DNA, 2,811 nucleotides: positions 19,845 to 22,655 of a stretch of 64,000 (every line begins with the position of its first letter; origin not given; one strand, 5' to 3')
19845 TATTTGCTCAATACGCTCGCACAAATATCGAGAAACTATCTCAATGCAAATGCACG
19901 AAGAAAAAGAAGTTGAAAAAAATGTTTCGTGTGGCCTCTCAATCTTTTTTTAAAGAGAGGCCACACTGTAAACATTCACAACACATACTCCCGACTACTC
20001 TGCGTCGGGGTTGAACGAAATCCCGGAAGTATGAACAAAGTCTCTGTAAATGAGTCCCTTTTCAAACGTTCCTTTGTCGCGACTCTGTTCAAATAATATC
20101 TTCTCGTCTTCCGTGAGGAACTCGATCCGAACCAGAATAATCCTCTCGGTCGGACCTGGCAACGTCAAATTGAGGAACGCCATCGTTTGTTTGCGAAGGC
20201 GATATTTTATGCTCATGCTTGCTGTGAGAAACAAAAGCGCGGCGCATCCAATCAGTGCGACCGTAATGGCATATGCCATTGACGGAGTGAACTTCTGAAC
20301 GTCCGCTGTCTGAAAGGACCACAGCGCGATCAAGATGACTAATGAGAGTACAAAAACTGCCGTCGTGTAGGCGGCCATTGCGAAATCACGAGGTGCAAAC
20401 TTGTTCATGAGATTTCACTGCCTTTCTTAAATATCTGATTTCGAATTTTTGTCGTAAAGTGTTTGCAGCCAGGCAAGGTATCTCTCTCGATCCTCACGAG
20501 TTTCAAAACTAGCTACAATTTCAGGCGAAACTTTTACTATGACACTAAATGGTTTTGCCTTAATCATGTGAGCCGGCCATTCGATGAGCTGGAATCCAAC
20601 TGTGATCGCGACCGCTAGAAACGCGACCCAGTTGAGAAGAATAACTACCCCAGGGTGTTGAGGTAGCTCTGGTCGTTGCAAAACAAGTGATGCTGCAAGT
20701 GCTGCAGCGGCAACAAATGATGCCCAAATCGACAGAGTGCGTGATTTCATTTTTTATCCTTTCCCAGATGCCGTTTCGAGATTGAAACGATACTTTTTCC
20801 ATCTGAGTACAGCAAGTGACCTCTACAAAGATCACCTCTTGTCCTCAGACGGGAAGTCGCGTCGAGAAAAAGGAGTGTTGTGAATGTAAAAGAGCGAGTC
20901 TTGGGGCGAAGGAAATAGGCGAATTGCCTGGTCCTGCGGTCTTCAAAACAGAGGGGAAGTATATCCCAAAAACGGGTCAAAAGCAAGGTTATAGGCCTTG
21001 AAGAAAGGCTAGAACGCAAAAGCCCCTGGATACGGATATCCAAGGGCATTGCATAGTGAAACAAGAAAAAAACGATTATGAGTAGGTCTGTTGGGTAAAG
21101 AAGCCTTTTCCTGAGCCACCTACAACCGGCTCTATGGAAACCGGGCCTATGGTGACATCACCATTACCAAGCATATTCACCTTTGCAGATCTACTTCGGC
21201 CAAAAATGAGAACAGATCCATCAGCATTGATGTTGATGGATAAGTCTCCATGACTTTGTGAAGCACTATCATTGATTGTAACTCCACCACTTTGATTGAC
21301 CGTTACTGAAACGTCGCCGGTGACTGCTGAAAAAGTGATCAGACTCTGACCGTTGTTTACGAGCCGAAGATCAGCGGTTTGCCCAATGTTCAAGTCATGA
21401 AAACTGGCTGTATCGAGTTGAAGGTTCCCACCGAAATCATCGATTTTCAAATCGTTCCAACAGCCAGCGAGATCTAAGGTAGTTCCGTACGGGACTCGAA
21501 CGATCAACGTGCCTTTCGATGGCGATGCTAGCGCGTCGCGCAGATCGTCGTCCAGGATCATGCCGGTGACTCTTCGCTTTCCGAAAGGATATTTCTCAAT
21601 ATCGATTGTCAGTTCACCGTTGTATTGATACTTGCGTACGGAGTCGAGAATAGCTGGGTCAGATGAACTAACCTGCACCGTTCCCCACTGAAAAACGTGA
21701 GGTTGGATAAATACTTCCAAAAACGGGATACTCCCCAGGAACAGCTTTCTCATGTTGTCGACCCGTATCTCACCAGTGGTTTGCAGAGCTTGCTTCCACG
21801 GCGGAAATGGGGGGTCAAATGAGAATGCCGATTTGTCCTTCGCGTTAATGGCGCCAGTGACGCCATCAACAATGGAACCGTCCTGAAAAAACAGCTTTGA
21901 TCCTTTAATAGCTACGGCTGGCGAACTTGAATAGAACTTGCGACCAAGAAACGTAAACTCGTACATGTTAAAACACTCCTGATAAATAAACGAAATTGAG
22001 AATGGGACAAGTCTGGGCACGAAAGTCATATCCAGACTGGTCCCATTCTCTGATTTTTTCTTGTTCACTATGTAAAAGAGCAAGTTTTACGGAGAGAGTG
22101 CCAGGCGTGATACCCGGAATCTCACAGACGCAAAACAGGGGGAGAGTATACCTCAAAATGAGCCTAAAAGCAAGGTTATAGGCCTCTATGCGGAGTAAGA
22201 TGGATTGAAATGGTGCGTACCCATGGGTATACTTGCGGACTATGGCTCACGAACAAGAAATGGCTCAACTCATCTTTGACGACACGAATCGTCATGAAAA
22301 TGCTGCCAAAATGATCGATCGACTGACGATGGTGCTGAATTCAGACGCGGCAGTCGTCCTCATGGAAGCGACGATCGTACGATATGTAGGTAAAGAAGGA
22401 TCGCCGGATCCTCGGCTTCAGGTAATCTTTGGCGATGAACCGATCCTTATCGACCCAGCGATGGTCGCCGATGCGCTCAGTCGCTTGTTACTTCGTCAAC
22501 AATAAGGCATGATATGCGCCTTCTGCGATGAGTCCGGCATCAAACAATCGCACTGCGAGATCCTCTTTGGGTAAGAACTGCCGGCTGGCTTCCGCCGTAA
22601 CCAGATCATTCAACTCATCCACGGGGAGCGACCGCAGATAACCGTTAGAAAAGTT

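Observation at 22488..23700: Unrecognised ~400-aa non-Cys-rich C-terminal domain on the giant protein, with a small convergent ORF overlapping its stop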

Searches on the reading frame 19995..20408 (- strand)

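Call 3: search_protein_families(library=pfam, proteins=[window:19995-20408:-], max_evalue=0.1)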
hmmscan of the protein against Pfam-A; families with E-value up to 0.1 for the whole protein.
window:19995-20408:- (137 aa): 2 families
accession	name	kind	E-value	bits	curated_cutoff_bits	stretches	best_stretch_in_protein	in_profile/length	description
PF10785.14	NADH-u_ox-rdase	-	0.018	16.1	25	1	3-65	19-79/87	NADH-ubiquinone oxidoreductase complex I, 21 kDa subunit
PF25147.1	Ribophorin_II_C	-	0.071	14.2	27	1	12-61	13-60/99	Ribophorin_II, C-terminal domain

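Call 10: search_protein_families(library=phrogs, proteins=[window:19995-20408:-], max_evalue=1)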
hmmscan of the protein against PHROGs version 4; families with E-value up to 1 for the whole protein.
window:19995-20408:- (137 aa): 2 families
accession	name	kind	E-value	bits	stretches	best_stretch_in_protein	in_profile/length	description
phrog_200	-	other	0.07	13.2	1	3-63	35-100/379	lipoprotein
phrog_36007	-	unknown function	0.39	11.6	1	18-61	103-142/145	-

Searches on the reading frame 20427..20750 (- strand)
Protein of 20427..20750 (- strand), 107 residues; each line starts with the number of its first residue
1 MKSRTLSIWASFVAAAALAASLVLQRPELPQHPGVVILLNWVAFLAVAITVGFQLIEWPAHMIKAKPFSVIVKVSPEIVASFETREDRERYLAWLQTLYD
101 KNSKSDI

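Call 3: search_protein_families(library=pfam, proteins=[window:20427-20750:-], max_evalue=0.1)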
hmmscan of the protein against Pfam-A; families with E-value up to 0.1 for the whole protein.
window:20427-20750:- (107 aa): 1 family
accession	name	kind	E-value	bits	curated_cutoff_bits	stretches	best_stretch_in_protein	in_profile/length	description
PF06532.16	NrsF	-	0.011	16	26.8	1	10-63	58-109/204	Negative regulator of sigma F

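Call 10: search_protein_families(library=phrogs, proteins=[window:20427-20750:-], max_evalue=1)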
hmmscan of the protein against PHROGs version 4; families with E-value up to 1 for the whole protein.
window:20427-20750:- (107 aa): 3 families
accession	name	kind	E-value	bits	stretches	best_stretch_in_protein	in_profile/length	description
phrog_35754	-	unknown function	0.041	14.6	1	49-104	96-152/160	-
phrog_3936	-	unknown function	0.1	13.4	0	75-97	6-27/63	-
phrog_11515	-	DNA, RNA and nucleotide metabolism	0.16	11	1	3-49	394-440/787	DNA polymerase/primase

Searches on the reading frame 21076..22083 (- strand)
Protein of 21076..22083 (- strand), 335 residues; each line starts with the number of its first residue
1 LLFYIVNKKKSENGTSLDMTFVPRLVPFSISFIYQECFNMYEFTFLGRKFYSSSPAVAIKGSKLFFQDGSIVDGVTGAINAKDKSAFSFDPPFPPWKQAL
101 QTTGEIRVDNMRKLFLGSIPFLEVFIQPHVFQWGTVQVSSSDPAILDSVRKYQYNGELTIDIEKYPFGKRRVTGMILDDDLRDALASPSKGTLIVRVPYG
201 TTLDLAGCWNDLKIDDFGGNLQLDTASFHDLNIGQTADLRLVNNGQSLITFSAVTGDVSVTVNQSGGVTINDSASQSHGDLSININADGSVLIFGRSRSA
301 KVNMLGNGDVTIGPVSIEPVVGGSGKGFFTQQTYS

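Call 3: search_protein_families(library=pfam, proteins=[window:21076-22083:-], max_evalue=0.1)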
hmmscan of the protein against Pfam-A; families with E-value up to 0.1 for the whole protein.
window:21076-22083:- (335 aa): 1 family
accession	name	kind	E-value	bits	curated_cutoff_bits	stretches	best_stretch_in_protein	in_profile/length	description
PF10988.14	DUF2807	-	0.00057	20.1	24.2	1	142-312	28-177/181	Putative auto-transporter adhesin, head GIN domain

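Call 7: search_protein_families(library=ncbifam, proteins=[window:21076-22083:-], max_evalue=1)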
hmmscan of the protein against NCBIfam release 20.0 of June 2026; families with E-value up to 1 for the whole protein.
window:21076-22083:- (335 aa): 0 families

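Call 10: search_protein_families(library=phrogs, proteins=[window:21076-22083:-], max_evalue=1)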
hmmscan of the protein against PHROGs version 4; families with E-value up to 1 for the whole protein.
window:21076-22083:- (335 aa): 2 families
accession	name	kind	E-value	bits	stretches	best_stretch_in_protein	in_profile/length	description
phrog_14236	-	tail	0.29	11.2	1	222-309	271-358/375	tail fiber protein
phrog_20516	-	unknown function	0.63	11.1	0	235-292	6-65/82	-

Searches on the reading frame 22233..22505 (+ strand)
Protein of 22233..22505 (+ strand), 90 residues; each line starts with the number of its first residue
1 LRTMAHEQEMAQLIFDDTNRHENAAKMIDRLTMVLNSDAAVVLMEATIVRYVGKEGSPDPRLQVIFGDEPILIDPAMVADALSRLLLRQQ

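Call 3: search_protein_families(library=pfam, proteins=[window:22233-22505:+], max_evalue=0.1)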
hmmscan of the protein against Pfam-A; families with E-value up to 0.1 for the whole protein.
window:22233-22505:+ (90 aa): 0 families

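Call 7: search_protein_families(library=ncbifam, proteins=[window:22233-22505:+], max_evalue=1)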
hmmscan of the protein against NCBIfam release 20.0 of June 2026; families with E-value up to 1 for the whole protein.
window:22233-22505:+ (90 aa): 0 families

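Call 10: search_protein_families(library=phrogs, proteins=[window:22233-22505:+], max_evalue=1)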
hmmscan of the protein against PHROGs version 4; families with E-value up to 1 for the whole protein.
window:22233-22505:+ (90 aa): 0 families

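Call 47: list_cluster_members(proteins=[P0001, P0002, P0003, P0004, window:22242-22502:+, window:22233-22502:+, window:30287-31336:-, window:21079-21963:-, window:20430-20750:-, window:19998-20408:-])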
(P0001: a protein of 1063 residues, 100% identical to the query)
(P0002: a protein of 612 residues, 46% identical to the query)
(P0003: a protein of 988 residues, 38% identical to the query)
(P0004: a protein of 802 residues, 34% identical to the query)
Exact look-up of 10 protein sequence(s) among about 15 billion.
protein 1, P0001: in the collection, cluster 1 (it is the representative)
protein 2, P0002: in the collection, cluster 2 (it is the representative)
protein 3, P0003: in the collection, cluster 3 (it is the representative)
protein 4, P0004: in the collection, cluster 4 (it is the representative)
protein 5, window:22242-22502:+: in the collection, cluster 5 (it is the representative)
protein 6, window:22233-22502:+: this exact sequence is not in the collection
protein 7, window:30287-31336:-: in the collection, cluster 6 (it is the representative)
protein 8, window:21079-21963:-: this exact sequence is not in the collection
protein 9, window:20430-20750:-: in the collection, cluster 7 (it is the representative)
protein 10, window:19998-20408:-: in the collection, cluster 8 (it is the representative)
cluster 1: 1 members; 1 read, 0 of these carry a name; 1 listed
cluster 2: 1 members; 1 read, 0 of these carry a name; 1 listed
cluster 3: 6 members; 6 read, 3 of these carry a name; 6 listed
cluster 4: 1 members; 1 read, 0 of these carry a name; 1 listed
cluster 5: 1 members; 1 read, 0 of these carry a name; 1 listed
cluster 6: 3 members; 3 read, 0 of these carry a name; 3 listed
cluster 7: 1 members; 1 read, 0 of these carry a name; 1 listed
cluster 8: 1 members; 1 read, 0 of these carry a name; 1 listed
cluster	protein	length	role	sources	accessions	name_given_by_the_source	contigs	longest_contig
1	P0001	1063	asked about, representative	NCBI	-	-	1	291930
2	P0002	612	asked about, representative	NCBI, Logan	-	-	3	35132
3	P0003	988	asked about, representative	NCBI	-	-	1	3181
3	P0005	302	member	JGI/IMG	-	hypothetical protein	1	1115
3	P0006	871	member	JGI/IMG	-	hypothetical protein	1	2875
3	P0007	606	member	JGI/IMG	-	hypothetical protein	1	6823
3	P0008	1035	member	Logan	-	-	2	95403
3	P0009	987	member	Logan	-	-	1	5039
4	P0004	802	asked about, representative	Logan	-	-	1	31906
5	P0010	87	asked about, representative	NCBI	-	-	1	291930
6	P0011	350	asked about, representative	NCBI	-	-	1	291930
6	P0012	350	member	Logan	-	-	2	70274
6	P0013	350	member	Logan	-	-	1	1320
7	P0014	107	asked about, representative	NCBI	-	-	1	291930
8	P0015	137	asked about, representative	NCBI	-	-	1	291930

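Call 73: find_homologous_proteins(query=window:22242-22502:+, max_evalue=0.01)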
Query window:22242-22502:+ (87 aa): 1 proteins with E <= 0.01 among 4 candidates.
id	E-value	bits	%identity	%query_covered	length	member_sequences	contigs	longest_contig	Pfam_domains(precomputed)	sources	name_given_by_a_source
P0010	4.5e-48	178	100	100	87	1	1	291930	-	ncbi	-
